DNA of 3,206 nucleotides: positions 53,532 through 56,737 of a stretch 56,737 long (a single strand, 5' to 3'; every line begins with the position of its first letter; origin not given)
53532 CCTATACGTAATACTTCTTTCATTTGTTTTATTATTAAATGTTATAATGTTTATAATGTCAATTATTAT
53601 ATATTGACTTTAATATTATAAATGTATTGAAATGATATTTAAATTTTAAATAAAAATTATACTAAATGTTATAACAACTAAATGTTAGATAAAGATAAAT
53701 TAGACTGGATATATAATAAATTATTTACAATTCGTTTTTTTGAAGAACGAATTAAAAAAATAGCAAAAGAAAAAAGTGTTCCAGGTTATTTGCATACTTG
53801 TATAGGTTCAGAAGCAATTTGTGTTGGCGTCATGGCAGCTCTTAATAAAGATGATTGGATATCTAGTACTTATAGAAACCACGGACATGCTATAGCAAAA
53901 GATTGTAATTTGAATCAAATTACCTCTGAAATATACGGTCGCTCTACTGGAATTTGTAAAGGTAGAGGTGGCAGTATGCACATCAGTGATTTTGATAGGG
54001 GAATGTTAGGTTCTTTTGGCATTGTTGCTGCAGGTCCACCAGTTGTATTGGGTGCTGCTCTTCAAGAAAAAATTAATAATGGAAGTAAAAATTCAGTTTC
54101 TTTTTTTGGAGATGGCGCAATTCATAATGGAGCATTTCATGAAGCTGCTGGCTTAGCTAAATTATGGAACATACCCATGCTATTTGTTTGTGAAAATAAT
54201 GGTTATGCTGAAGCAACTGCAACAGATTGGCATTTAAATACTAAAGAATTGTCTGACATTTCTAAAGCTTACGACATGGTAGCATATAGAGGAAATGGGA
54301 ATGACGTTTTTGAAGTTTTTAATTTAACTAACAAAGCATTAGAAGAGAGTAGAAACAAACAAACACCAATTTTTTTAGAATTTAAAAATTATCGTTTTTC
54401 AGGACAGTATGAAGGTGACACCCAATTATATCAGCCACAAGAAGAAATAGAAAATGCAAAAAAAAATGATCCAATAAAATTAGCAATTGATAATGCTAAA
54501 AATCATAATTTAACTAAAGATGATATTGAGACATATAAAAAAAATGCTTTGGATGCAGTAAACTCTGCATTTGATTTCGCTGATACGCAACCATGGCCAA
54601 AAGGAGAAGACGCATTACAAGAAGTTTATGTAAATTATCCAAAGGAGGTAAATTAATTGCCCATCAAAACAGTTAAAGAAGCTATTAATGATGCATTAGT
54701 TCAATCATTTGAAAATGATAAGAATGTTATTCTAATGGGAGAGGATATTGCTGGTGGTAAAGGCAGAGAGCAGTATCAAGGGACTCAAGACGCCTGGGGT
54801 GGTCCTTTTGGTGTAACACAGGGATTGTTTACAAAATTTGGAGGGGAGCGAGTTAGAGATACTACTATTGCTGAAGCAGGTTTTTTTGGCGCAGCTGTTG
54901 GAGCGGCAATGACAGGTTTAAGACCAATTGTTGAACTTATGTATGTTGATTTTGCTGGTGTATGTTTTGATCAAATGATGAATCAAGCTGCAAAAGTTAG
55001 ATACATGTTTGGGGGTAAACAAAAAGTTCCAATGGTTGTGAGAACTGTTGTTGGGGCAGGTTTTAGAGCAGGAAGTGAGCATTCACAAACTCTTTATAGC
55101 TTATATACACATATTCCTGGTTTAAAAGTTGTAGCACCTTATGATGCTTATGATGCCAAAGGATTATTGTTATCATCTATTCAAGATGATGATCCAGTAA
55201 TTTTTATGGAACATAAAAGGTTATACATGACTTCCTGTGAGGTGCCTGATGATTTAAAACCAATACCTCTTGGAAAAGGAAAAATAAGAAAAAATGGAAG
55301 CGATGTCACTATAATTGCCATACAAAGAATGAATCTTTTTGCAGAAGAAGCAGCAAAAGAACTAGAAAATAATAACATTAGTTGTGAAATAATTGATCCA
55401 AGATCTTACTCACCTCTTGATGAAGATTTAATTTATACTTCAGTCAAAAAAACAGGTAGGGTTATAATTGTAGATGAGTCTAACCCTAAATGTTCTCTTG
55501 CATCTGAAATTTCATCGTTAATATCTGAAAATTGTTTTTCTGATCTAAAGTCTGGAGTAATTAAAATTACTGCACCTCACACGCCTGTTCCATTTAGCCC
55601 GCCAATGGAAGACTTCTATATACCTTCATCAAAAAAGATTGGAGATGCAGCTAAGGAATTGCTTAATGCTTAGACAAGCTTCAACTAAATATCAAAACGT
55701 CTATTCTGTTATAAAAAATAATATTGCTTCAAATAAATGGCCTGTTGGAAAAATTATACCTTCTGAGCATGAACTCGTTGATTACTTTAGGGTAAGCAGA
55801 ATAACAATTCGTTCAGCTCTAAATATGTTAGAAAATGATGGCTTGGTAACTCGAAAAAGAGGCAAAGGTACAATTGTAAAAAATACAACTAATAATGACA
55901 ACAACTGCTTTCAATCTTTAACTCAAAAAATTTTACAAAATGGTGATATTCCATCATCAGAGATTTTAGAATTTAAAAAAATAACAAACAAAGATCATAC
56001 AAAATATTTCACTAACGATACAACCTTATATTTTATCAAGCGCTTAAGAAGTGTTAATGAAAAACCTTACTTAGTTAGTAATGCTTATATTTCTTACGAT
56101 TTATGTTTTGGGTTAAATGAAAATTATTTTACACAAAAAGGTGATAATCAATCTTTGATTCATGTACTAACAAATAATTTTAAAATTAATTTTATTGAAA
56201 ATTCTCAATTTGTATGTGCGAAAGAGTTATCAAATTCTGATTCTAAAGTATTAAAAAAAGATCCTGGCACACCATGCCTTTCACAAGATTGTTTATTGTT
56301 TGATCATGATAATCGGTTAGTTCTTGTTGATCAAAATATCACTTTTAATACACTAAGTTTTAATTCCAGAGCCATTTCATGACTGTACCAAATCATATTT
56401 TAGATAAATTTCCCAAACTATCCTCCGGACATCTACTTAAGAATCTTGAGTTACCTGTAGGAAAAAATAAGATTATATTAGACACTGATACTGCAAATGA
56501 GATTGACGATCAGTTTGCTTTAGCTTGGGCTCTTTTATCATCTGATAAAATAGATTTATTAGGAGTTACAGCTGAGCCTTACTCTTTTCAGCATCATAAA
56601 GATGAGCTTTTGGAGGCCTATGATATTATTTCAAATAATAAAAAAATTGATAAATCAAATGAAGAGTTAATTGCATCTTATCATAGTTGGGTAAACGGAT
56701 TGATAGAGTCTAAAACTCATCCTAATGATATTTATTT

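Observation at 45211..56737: Candidate uncharacterised glycoside/pentofuranoside catabolic system bracketed by two GntR regulators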

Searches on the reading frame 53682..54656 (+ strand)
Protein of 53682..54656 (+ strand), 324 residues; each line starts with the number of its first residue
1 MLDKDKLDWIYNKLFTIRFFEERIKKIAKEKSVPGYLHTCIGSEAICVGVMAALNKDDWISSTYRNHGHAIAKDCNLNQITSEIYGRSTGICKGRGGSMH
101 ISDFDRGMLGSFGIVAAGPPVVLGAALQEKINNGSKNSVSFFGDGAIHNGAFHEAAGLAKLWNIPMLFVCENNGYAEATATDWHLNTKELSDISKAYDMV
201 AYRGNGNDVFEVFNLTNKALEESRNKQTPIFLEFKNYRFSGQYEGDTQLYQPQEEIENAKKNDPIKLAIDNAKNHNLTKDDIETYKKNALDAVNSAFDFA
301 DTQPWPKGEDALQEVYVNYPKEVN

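Call 4: search_protein_families(library=pfam, proteins=[window:53682-54656:+], max_evalue=0.01)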
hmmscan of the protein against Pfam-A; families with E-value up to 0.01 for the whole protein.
window:53682-54656:+ (324 aa): 3 families
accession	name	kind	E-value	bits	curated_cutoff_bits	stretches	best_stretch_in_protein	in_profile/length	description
PF00676.26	E1_dh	-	6.2e-62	209.7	22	1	14-307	3-298/300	Dehydrogenase E1 component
PF02775.26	TPP_enzyme_C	-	7e-05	23.1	21.9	1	110-232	25-149/151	Thiamine pyrophosphate enzyme, C-terminal TPP binding domain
PF19549.4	DUF6072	-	0.0069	16.9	27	0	139-197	24-84/129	Family of unknown function (DUF6072)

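Call 6: search_protein_families(library=ncbifam, proteins=[window:53682-54656:+], max_evalue=0.001)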
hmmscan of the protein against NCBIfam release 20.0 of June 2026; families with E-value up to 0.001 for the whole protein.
window:53682-54656:+ (324 aa): 4 families
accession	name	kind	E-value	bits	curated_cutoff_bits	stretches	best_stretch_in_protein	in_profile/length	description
TIGR03182.1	PDH_E1_alph_y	equivalog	1.1e-87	293.9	393.85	1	7-316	4-314/315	pyruvate dehydrogenase (acetyl-transferring) E1 component subunit alpha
TIGR03181.1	PDH_E1_alph_x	equivalog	6.2e-48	163.4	411.35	1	2-323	21-334/341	pyruvate dehydrogenase (acetyl-transferring) E1 component subunit alpha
TIGR00239.1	2oxo_dh_E1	equivalog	0.00016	19.7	770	1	138-298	348-514/931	2-oxoglutarate dehydrogenase E1 component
NF004559.0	PRK05899.2-5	equivalog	0.00023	19.5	488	1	116-225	129-238/627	transketolase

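Call 9: find_encoding_contigs(protein=window:53682-54656:+, flank=10000, max_places=8)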
Protein window:53682-54656:+ (324 aa): no gene with exactly this product is on record in the collection.

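Call 41: find_homologous_proteins(query=window:53682-54656:+, max_evalue=1e-20)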
Query window:53682-54656:+ (324 aa): 7978 proteins with E <= 1e-20 among 8000 candidates; the best 120 are listed.
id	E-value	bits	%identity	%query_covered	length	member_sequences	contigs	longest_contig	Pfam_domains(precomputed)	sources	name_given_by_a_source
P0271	1.3e-217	739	98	100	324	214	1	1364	PF00676.26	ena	-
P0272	2.1e-188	643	96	89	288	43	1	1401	PF00676.26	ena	-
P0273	6.3e-184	629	84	99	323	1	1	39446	PF00676.26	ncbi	-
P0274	1.0e-183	628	84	99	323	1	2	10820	PF00676.26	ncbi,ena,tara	tara:strand:- start:3127 stop:4098 length:972 start_codon:yes stop_codon:yes gene_type:complete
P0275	1.1e-183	628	84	99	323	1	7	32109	PF00676.26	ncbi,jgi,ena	-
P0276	1.3e-183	628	84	99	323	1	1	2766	PF00676.26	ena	-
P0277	3.7e-183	626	83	99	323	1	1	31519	PF00676.26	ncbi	-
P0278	3.8e-183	626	83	99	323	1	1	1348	PF00676.26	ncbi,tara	tara:strand:- start:132 stop:1103 length:972 start_codon:yes stop_codon:yes gene_type:complete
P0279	4.1e-183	626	83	99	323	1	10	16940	PF00676.26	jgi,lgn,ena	-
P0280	5.9e-183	625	83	99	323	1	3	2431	PF00676.26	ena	-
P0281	8.0e-183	625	83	99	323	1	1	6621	PF00676.26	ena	-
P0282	8.3e-183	625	83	99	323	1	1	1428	PF00676.26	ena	-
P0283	9.6e-183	625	83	99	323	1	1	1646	PF00676.26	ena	-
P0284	1.5e-182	624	83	99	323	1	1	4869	PF00676.26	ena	-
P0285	1.7e-182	624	83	99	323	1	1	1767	PF00676.26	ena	-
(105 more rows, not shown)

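Call 42: search_solved_structures(query=window:53682-54656:+, max_evalue=1e-10)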
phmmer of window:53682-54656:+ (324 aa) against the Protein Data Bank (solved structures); distinct sequences matched with E-value up to 1e-10: 28.
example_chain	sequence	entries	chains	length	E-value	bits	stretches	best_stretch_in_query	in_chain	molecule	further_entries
3exf_A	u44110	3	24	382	1.1e-47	166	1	10-320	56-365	Pyruvate dehydrogenase E1 component subunit alpha, somatic form, mitochondrial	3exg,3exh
2ozl_A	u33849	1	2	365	2.7e-47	164.7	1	10-320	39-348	Pyruvate dehydrogenase E1 component alpha subunit, somatic form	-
1ni4_A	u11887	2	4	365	2.8e-47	164.6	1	10-320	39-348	Pyruvate dehydrogenase E1 component: Alpha subunit | Pyruvate dehydrogenase E1 component subunit alpha, somatic form, mitochondrial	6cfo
3exe_A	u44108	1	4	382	3.3e-47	164.4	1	10-320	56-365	Pyruvate dehydrogenase E1 component subunit alpha, somatic form, mitochondrial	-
6cer_A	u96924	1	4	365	7.4e-47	163.3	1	10-320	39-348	Pyruvate dehydrogenase E1 component subunit alpha, somatic form, mitochondrial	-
3exi_A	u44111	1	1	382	1.2e-46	162.6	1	10-320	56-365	Pyruvate dehydrogenase E1 component subunit alpha, somatic form, mitochondrial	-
2j9f_A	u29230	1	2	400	7e-30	107.5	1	3-322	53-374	2-OXOISOVALERATE DEHYDROGENASE ALPHA SUBUNIT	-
1x7w_A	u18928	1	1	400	3.8e-29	105.1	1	3-322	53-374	2-oxoisovalerate dehydrogenase alpha subunit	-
1x7x_A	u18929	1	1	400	5.7e-29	104.5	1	3-322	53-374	2-oxoisovalerate dehydrogenase alpha subunit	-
1dtw_A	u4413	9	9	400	9e-29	103.8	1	3-322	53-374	BRANCHED-CHAIN ALPHA-KETO ACID DEHYDROGENASE ALPHA SUBUNIT | 2-OXOISOVALERATE DEHYDROGENASE ALPHA SUBUNIT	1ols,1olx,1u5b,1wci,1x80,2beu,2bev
1x7y_A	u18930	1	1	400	9e-29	103.8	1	3-322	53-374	2-oxoisovalerate dehydrogenase alpha subunit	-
1x7z_A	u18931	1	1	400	9.5e-29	103.8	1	3-322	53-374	2-oxoisovalerate dehydrogenase alpha subunit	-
1olu_A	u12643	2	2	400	9.8e-29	103.7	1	3-322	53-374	2-OXOISOVALERATE DEHYDROGENASE ALPHA SUBUNIT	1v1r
2bff_A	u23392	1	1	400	1.7e-28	103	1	3-322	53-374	2-OXOISOVALERATE DEHYDROGENASE ALPHA SUBUNIT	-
2bfb_A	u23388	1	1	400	2.5e-28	102.4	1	3-322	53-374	2-OXOISOVALERATE DEHYDROGENASE ALPHA SUBUNIT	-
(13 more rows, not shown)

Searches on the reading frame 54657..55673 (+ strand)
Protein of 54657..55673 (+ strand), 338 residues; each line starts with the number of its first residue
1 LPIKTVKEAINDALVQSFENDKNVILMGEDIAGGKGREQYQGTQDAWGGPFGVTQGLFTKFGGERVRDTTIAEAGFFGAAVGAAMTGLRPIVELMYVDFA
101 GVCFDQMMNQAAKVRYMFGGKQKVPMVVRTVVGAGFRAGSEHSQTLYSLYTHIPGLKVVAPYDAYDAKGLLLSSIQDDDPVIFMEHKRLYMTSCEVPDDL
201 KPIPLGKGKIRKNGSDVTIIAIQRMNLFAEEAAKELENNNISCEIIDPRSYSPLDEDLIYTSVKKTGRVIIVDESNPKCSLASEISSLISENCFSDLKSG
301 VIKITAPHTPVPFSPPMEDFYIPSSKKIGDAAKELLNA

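Call 4: search_protein_families(library=pfam, proteins=[window:54657-55673:+], max_evalue=0.01)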
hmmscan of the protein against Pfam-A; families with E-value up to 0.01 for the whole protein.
window:54657-55673:+ (338 aa): 2 families
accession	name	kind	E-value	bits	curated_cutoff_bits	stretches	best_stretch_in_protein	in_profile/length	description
PF02779.29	Transket_pyr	-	2.7e-43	148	27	1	6-191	5-173/174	Transketolase, pyrimidine binding domain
PF02780.25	Transketolase_C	-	5e-35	120.6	25.9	1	206-328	1-124/124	Transketolase, C-terminal domain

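Call 6: search_protein_families(library=ncbifam, proteins=[window:54657-55673:+], max_evalue=0.001)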
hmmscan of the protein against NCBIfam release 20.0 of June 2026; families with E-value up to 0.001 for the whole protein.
window:54657-55673:+ (338 aa): 7 families
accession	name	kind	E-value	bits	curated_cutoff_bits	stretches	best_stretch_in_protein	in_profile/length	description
NF006667.0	PRK09212.1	subfamily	4.1e-103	344.7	321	1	3-336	3-323/327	pyruvate dehydrogenase complex E1 component subunit beta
NF008854.0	PRK11892.1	equivalog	1e-95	321.2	454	1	4-335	142-461/464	pyruvate dehydrogenase complex E1 component subunit beta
TIGR00204.1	dxs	equivalog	2.8e-20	72.4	465.95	1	64-293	352-573/616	1-deoxy-D-xylulose-5-phosphate synthase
NF003933.0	PRK05444.2-2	equivalog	6.4e-17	61.3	395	1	58-311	329-578/606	1-deoxy-D-xylulose-5-phosphate synthase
NF008968.0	PRK12315.1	subfamily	2.2e-14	52.7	510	1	60-287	317-535/582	1-deoxy-D-xylulose-5-phosphate synthase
NF004559.0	PRK05899.2-5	equivalog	2.1e-12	46.1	488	1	58-306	354-593/627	transketolase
NF004556.0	PRK05899.2-2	equivalog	0.00016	20.1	575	1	206-294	511-598/639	transketolase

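Call 74: search_solved_structures(query=window:54657-55673:+, max_evalue=1e-30, show_alignments=2)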
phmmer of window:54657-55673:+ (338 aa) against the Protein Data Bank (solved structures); distinct sequences matched with E-value up to 1e-30: 12.
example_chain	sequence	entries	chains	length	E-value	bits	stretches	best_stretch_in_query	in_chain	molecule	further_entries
3duf_B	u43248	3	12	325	9.7e-71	241.9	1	5-337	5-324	Pyruvate dehydrogenase E1 component subunit beta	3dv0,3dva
1w85_B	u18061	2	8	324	1.2e-70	241.5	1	5-337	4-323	PYRUVATE DEHYDROGENASE E1 COMPONENT, BETA SUBUNIT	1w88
1um9_B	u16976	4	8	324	6.1e-69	236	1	2-336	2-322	2-oxo acid dehydrogenase beta subunit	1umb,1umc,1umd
6cer_B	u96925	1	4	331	1.4e-65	224.9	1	5-337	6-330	Pyruvate dehydrogenase E1 component subunit beta, mitochondrial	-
3exe_B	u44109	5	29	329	1.4e-65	224.9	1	5-337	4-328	Pyruvate dehydrogenase E1 component subunit beta, mitochondrial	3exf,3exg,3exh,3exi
1ik6_A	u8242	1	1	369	1.5e-65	224.8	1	6-330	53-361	pyruvate dehydrogenase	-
1ni4_B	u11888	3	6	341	1.6e-65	224.8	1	5-337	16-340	Pyruvate dehydrogenase E1 component: Beta subunit | Pyruvate dehydrogenase E1 component subunit beta | Pyruvate dehydrogenase E1 component subunit beta, mitocho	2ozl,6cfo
2bp7_B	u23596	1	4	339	2.4e-61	211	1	8-336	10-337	2-OXOISOVALERATE DEHYDROGENASE BETA SUBUNIT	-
1qs0_B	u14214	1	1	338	2.4e-61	211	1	8-336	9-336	2-OXOISOVALERATE DEHYDROGENASE BETA-SUBUNIT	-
1dtw_B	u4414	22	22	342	6.6e-57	196.4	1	42-337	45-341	BRANCHED-CHAIN ALPHA-KETO ACID DEHYDROGENASE BETA SUBUNIT | 2-OXOISOVALERATE DEHYDROGENASE BETA SUBUNIT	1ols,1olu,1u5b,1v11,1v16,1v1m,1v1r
2j9f_B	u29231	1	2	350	7.1e-57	196.3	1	42-337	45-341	2-OXOISOVALERATE DEHYDROGENASE BETA SUBUNIT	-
1olx_B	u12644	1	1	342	1.4e-55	192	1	42-337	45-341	2-OXOISOVALERATE DEHYDROGENASE BETA SUBUNIT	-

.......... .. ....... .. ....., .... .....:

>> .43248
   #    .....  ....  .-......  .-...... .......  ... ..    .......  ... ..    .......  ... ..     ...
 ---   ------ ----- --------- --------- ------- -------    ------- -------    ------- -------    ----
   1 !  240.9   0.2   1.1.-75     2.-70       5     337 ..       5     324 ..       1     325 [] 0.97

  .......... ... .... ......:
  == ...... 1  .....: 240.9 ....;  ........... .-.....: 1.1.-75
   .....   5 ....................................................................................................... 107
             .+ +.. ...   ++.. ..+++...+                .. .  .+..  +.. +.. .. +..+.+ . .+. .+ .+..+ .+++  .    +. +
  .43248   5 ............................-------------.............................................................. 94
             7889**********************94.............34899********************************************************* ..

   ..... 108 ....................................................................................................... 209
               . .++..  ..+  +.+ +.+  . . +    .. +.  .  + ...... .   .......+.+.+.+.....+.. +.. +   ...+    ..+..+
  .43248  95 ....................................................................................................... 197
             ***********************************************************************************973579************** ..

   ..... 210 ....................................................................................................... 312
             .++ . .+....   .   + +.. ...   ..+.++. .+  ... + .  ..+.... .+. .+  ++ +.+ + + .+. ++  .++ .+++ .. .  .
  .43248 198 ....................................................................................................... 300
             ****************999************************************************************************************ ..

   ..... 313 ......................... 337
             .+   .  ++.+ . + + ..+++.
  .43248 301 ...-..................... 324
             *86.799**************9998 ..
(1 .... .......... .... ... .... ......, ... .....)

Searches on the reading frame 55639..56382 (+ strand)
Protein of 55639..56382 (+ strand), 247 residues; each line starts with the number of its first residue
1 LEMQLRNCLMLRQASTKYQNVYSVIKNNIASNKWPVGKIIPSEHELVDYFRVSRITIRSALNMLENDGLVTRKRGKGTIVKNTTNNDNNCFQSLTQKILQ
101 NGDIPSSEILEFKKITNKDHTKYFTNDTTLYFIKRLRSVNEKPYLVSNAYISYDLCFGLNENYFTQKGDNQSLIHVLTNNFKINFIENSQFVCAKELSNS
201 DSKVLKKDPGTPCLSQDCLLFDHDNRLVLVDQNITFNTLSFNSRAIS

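Call 4: search_protein_families(library=pfam, proteins=[window:55639-56382:+], max_evalue=0.01)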
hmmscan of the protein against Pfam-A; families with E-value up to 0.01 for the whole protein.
window:55639-56382:+ (247 aa): 4 families
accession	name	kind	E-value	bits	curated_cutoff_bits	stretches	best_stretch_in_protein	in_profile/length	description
PF00392.27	GntR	-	6.8e-19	67.7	27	1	17-80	1-64/64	Bacterial regulatory proteins, gntR family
PF07702.18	UTRA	-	4.4e-13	49.7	23.8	1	102-233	3-133/141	UTRA domain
PF08220.18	HTH_DeoR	-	4.1e-05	23.7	21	1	45-77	19-51/57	DeoR-like helix-turn-helix domain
PF14502.12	HTH_41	-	0.0073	16.2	25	0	38-73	4-39/48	Helix-turn-helix domain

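Call 6: search_protein_families(library=ncbifam, proteins=[window:55639-56382:+], max_evalue=0.001)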
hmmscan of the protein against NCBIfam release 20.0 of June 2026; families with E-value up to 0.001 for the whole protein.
window:55639-56382:+ (247 aa): 29 families (the best 25 are shown)
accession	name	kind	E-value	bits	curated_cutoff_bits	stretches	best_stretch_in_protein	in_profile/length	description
TIGR02018.2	his_ut_repres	equivalog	1.2e-25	90.2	220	1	18-215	1-196/226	histidine utilization transcriptional repressor HutC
NF041547.1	GntR_LSA1692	equivalog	2.5e-25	89.5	275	1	17-232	2-216/233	GntR family transcriptional regulator, LSA1692 subfamily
TIGR02404.1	trehalos_R_Bsub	equivalog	3.7e-22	79.1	211.95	1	17-206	1-191/233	trehalose operon repressor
TIGR03337.1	phnR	equivalog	1.4e-20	74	296.75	1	17-231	2-215/231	phosphonate utilization transcriptional regulator PhnR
TIGR02325.1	C_P_lyase_phnF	equivalog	1.7e-20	73.6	156.8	1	15-226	7-218/238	phosphonate metabolism transcriptional regulator PhnF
NF008491.0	PRK11402.1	subfamily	2.7e-20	72.9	269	1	17-230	12-224/243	GntR family transcriptional regulator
NF052441.1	TransRegRv0792c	equivalog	1.5e-17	63.7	400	1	21-227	21-227/260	Rv0792c family HTH-type transcriptional regulator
NF007292.0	PRK09764.1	equivalog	2.1e-14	53.3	281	1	16-232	5-220/240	GntR family transcriptional regulator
NF007486.0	PRK10079.1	equivalog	8.1e-13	48.7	363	1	15-216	11-210/241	phosphonate metabolism transcriptional regulator PhnF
NF052282.1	PLP_TF_PdxR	equivalog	8.9e-13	48.1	320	1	18-89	3-74/448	MocR-like pyridoxine biosynthesis transcription factor PdxR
NF047563.1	modulin_PmtR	equivalog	1.5e-10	41.2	200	1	16-85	12-81/125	PSM export ABC transporter transcriptional regulator PmtR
NF007588.0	PRK10225.1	equivalog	2.1e-10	40.4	442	1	14-94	7-94/257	Uxu operon transcriptional regulator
NF052290.2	MocR_like_YczR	exception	2.2e-10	39.8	487.4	1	13-87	14-90/458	MocR-like transcription factor YczR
NF011575.0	PRK14999.1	equivalog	1.1e-09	38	424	1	17-86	13-82/241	histidine utilization repressor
NF003011.0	PRK03837.1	subfamily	4.3e-09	36.3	260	1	19-86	16-83/241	transcriptional regulator NanR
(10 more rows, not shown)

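Call 8: find_encoding_contigs(protein=window:55639-56382:+, flank=10000, max_places=8)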
Protein window:55639-56382:+ (247 aa): no gene with exactly this product is on record in the collection.

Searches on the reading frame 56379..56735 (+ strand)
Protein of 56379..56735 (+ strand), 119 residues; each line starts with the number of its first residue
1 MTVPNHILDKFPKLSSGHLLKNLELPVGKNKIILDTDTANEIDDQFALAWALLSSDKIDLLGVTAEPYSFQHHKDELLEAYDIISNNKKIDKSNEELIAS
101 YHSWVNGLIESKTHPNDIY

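Call 7: search_protein_families(library=pfam, proteins=[window:56379-56735:+], max_evalue=1)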
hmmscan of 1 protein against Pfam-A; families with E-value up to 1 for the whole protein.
window:56379-56735:+ (119 aa): 2 families
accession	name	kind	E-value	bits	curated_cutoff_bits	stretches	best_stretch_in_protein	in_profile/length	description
PF01156.24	IU_nuc_hydro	-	8.2e-05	22.8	34.2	1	32-65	1-31/297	Inosine-uridine preferring nucleoside hydrolase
PF07632.16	Sde182_NH-like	-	0.00055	20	26.8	1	32-86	2-56/268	Cellulose-binding Sde182, nucleoside hydrolase-like domain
